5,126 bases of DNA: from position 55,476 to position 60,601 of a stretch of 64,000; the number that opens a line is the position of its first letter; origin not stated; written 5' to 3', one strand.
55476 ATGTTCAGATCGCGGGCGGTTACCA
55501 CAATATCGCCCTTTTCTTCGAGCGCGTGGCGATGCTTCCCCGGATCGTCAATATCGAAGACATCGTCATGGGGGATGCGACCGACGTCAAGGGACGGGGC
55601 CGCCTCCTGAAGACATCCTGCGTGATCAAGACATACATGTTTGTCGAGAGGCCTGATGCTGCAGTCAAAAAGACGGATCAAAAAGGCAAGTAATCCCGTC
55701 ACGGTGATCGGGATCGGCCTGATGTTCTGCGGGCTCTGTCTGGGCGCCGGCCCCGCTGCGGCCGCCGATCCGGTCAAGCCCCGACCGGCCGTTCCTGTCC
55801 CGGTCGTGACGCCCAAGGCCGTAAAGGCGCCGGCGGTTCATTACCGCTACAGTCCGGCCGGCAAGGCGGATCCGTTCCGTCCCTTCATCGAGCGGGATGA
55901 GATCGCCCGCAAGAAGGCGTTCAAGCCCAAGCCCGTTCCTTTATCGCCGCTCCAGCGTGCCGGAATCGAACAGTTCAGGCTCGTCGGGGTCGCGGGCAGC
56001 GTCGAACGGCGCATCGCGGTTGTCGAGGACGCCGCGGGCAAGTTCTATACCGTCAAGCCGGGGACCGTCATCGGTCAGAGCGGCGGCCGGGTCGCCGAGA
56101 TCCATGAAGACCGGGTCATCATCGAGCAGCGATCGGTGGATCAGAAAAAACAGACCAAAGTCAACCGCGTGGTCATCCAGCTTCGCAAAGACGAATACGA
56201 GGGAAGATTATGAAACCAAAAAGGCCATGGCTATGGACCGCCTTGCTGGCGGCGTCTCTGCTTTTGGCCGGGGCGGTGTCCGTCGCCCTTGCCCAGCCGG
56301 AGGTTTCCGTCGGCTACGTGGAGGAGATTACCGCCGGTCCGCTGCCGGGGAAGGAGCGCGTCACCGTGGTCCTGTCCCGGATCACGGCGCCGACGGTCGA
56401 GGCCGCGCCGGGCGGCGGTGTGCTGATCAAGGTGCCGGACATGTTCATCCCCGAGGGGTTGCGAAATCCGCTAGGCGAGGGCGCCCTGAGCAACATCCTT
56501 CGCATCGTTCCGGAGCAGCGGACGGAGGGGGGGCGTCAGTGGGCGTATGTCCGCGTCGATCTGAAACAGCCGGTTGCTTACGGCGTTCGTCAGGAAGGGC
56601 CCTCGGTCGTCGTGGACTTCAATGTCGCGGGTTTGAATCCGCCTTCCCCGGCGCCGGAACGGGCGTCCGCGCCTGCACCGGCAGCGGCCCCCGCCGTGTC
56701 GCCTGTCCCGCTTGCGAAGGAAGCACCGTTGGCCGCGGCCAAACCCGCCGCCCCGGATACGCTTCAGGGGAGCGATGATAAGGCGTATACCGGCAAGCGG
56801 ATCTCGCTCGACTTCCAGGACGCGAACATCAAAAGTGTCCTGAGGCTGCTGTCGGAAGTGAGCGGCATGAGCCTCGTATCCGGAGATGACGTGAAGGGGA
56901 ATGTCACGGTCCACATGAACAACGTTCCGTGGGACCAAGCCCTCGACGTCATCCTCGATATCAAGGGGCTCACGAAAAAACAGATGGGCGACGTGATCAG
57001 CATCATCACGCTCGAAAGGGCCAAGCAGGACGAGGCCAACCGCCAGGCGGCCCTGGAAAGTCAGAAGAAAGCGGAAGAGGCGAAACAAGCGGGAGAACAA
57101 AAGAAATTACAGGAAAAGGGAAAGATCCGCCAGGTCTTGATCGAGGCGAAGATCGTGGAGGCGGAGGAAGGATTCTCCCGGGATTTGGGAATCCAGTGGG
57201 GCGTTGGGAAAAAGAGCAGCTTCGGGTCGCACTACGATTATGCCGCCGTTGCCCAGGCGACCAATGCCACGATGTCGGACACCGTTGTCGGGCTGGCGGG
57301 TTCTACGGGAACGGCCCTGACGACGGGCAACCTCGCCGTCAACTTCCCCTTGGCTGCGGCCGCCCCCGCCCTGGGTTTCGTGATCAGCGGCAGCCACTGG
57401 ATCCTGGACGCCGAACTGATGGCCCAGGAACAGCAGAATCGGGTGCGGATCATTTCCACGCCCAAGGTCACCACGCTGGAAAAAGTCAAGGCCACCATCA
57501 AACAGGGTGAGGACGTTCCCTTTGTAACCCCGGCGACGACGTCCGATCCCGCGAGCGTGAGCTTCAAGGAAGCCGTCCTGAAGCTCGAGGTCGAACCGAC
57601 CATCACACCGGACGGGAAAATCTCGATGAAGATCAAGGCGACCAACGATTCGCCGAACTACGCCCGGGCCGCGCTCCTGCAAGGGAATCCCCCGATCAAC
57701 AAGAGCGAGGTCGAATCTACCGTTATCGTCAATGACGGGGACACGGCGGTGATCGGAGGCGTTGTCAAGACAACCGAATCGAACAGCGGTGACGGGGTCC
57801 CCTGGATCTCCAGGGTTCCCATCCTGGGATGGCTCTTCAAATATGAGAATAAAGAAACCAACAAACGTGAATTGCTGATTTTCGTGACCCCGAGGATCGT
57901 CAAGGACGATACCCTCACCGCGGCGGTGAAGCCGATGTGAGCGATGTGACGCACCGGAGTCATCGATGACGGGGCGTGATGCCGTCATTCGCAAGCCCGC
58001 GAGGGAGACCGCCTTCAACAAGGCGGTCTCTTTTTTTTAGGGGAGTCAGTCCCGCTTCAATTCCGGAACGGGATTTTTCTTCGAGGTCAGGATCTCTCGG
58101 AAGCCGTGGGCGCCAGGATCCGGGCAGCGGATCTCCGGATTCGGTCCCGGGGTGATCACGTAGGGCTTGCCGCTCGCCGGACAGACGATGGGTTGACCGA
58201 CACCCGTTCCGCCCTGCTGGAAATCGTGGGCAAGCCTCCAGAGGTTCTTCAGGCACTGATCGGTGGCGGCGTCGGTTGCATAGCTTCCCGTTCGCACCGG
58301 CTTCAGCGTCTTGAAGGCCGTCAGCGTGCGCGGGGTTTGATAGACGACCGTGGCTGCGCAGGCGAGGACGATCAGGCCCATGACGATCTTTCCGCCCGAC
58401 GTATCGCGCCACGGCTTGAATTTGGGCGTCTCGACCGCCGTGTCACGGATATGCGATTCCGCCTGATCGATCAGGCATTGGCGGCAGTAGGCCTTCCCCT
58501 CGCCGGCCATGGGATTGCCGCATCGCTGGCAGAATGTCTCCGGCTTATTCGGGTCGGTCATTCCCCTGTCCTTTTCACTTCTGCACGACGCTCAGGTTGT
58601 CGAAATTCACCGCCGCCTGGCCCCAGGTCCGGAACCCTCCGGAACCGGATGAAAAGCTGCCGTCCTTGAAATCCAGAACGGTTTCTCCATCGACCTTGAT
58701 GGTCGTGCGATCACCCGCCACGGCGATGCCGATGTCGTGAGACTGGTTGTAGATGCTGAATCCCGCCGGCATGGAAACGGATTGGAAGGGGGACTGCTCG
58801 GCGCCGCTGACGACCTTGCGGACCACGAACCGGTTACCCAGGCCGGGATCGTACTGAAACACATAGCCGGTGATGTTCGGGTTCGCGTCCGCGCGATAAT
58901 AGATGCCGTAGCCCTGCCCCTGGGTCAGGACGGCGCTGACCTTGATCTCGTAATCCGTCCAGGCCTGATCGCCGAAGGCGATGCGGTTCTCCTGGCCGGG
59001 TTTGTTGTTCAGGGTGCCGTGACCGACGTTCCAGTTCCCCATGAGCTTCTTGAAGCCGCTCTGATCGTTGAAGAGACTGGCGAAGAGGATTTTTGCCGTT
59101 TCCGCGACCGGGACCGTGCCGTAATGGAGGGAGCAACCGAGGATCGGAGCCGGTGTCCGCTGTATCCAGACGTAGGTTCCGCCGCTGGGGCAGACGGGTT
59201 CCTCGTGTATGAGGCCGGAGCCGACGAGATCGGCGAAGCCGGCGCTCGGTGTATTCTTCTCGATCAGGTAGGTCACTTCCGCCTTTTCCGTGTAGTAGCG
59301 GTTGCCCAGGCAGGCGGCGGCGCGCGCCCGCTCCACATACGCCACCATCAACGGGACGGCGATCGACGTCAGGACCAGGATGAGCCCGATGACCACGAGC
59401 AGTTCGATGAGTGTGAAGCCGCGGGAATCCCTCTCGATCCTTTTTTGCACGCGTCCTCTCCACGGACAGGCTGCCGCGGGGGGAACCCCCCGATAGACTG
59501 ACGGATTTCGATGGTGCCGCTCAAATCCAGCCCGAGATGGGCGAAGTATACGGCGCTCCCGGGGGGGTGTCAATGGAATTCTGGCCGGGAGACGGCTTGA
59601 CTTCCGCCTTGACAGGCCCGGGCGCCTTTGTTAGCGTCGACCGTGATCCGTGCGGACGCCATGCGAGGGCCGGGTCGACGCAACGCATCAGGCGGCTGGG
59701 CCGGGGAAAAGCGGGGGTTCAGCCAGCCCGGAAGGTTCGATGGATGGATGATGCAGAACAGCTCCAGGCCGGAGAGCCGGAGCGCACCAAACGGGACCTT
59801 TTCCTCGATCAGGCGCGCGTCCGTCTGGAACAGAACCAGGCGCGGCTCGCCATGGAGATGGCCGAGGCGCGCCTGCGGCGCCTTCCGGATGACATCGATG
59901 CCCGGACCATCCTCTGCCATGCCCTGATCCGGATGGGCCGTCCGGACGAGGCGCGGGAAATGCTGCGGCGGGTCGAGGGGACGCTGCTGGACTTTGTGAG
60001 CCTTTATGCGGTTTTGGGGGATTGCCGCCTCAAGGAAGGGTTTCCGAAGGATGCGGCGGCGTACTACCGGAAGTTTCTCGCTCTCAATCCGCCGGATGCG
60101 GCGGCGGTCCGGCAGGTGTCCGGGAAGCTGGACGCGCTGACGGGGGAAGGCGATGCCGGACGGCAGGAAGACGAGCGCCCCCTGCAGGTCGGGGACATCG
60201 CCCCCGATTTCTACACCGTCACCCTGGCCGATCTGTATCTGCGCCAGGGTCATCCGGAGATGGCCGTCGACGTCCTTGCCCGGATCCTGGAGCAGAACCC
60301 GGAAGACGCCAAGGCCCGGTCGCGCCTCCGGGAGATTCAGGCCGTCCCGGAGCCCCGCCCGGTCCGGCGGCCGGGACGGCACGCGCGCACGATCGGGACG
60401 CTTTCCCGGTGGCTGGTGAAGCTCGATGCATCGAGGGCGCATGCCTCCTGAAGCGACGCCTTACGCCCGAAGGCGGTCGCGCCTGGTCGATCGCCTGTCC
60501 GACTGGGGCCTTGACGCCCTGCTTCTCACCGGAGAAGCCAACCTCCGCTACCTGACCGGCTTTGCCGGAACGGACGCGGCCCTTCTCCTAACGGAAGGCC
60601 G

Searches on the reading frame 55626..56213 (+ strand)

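Call 20: search_protein_families(library=pfam, proteins=[window:55626-56213:+], max_evalue=0.0001)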
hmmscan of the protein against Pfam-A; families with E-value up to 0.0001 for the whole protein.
window:55626-56213:+ (195 aa): 1 family
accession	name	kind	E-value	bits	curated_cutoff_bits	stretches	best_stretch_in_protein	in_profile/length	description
PF04351.19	PilP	-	9.4e-13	48.8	25.6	1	61-174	17-134/146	Pilus assembly protein, PilP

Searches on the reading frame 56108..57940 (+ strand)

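Call 20: search_protein_families(library=pfam, proteins=[window:56108-57940:+], max_evalue=0.0001)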
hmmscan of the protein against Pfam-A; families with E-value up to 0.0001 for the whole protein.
window:56108-57940:+ (610 aa): 3 families
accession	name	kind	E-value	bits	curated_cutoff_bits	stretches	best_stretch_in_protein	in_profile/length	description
PF00263.26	Secretin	-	1.3e-49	168.5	27.5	1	439-599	1-169/169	Bacterial type II and III secretion system protein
PF07660.19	STN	-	2.9e-10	40.2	28.4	1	257-300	5-50/52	Secretin and TonB N terminus short domain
PF21305.2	type_II_gspD_N0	-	3.1e-05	24.2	27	1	234-284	1-55/71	GspD-like, N0 domain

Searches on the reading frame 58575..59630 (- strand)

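Call 20: search_protein_families(library=pfam, proteins=[window:58575-59630:-], max_evalue=0.0001)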
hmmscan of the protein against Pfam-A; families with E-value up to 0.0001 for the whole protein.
window:58575-59630:- (351 aa): 2 families
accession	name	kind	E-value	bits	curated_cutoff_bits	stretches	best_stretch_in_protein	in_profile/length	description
PF06439.18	3keto-disac_hyd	-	1.4e-09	38.7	26.8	1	184-348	3-186/187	3-keto-disaccharide hydrolase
PF07963.17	N_methyl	-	5.2e-07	29.4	21.2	1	67-91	2-26/27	Prokaryotic N-terminal methylation motif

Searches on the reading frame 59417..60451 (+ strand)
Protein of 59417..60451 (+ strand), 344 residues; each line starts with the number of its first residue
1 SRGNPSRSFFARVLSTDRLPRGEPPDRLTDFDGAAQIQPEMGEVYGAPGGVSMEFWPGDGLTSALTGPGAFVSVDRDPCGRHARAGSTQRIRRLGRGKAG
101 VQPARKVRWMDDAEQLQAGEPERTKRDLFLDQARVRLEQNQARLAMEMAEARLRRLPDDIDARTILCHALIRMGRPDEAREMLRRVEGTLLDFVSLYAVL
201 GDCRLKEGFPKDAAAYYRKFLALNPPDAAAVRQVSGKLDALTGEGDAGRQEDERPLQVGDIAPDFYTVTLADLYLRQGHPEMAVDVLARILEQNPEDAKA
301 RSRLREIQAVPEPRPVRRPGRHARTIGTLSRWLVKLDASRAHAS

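Call 20: search_protein_families(library=pfam, proteins=[window:59417-60451:+], max_evalue=0.0001)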
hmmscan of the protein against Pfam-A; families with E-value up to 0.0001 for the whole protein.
window:59417-60451:+ (344 aa): 13 families
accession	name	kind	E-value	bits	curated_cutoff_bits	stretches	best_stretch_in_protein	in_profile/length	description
PF13428.12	TPR_14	-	7.5e-16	57.5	23.5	1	269-304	6-41/44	Tetratricopeptide repeat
PF14559.12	TPR_19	-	1.4e-13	51.4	25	1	137-186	2-51/68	Tetratricopeptide repeat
PF07719.23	TPR_2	-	2e-11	43.5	27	0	196-226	3-33/34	Tetratricopeptide repeat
PF13432.12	TPR_16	-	5.7e-09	36.7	32.7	0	168-228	5-65/65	Tetratricopeptide repeat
PF13181.12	TPR_8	-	3.9e-07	30.2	25.7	0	269-296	6-33/34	Tetratricopeptide repeat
PF13176.12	TPR_7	-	7.2e-07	29.2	27.9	0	270-297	5-34/36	Tetratricopeptide repeat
PF13174.12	TPR_6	-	1.1e-06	29.3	26.3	0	270-296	6-32/33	Tetratricopeptide repeat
PF13429.12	TPR_15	-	1.4e-06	28.4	26.2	0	129-229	149-249/280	Tetratricopeptide repeat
PF12895.13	ANAPC3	-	7.6e-06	26.6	27.2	0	125-185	23-81/82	Anaphase-promoting complex, cyclosome, subunit 3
PF00515.34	TPR_1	-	1e-05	25.6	27.8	0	270-297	7-34/34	Tetratricopeptide repeat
PF14561.12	TPR_20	-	1.1e-05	26.1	25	0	268-312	26-72/90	Tetratricopeptide repeat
PF07721.20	TPR_4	-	1.3e-05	25.8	27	0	162-185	3-26/26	Tetratricopeptide repeat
PF13424.12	TPR_12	-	5.1e-05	23.8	30.1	0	269-292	50-73/77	Tetratricopeptide repeat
